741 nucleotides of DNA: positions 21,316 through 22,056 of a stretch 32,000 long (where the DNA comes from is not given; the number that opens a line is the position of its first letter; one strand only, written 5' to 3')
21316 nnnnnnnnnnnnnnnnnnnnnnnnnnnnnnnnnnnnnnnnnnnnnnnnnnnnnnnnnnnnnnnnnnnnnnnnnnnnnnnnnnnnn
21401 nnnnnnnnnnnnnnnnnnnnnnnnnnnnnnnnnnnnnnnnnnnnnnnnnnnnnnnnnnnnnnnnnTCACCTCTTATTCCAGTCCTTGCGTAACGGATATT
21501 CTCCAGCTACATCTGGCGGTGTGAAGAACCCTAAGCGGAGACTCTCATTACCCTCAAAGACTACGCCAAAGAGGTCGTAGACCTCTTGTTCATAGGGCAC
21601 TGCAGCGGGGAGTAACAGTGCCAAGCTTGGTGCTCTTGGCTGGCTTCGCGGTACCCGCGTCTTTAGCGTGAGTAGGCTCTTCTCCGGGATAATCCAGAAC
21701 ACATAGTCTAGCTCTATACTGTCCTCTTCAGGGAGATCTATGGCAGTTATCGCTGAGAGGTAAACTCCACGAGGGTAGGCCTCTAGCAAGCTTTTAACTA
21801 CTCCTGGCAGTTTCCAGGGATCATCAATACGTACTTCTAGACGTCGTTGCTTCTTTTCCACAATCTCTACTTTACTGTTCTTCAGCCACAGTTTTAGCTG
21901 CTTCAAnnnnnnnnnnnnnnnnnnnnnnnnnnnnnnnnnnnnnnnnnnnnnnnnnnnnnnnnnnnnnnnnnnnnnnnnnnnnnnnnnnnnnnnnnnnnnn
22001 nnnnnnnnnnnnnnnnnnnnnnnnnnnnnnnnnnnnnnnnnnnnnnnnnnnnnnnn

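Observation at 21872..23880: Non-canonical gene order: membrane arm first, then the B-C-D-I module after the only intergenic gap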

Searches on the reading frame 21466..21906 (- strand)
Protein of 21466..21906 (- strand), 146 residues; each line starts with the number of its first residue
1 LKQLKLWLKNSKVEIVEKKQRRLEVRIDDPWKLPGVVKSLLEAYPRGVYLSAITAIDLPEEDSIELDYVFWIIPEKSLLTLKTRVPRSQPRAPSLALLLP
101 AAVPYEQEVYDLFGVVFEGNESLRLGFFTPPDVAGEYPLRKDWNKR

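Call 5: search_protein_families(library=pfam, proteins=[window:21466-21906:-], max_evalue=0.01)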
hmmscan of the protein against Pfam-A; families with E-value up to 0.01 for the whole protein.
window:21466-21906:- (146 aa): 1 family
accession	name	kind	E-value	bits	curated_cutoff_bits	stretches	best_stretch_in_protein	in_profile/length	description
PF00329.25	Complex1_30kDa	-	5.7e-21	75.8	22.5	1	32-144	7-119/124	Respiratory-chain NADH dehydrogenase, 30 Kd subunit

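Call 6: search_protein_families(library=ncbifam, proteins=[window:21466-21906:-], max_evalue=0.001)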
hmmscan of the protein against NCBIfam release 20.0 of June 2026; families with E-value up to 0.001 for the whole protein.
window:21466-21906:- (146 aa): 17 families
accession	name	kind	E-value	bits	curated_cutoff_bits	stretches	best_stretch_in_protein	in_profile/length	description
TIGR01961.1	NuoC_fam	subfamily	2.3e-17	63.7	122.45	1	48-144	25-119/122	NADH (or F420H2) dehydrogenase, subunit C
NF040611.1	F420_dehyd_FpoC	exception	7.2e-15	55.3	220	1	49-144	53-147/158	F420H2 dehydrogenase subunit FpoC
NF004738.0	PRK06074.2-5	equivalog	1.1e-14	54.5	198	1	17-144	24-150/174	NADH-quinone oxidoreductase subunit C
NF004737.0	PRK06074.2-4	equivalog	1.3e-14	54.3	144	1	36-144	23-125/150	NADH-quinone oxidoreductase subunit C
NF004736.0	PRK06074.2-3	equivalog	1.7e-14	53.9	239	1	49-144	64-158/183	NADH-quinone oxidoreductase subunit C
NF004735.0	PRK06074.2-2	equivalog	3.7e-14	53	176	1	49-144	53-147/158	NADH-quinone oxidoreductase subunit C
NF004734.0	PRK06074.2-1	equivalog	1e-13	51.6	169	1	12-143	17-149/164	NADH-quinone oxidoreductase subunit C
NF005856.0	PRK07785.1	equivalog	1.5e-10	41.4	224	1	49-143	128-222/246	NADH-quinone oxidoreductase subunit C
NF005832.0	PRK07735.1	equivalog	4.7e-10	39.3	431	1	49-144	333-424/430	NADH-quinone oxidoreductase subunit C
NF009808.0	PRK13292.1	equivalog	9e-10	37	1156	1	66-146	298-376/791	NADH-quinone oxidoreductase subunit B/C/D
NF004733.0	PRK06074.1-5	equivalog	2.4e-08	33.9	225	1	48-143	56-149/203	NADH-quinone oxidoreductase subunit C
NF004731.0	PRK06074.1-3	equivalog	2.6e-08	33.9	303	1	46-143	50-145/207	NADH-quinone oxidoreductase subunit C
NF008728.0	PRK11742.1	equivalog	3.4e-08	32.3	840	1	64-146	95-175/598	NADH-quinone oxidoreductase subunit C/D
NF009141.0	PRK12494.1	equivalog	7.1e-08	32.5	175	1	79-143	101-163/175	NAD(P)H-quinone oxidoreductase subunit J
NF006304.0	PRK08491.1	equivalog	2.1e-05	24.2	228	1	49-142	82-173/263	NADH-quinone oxidoreductase subunit C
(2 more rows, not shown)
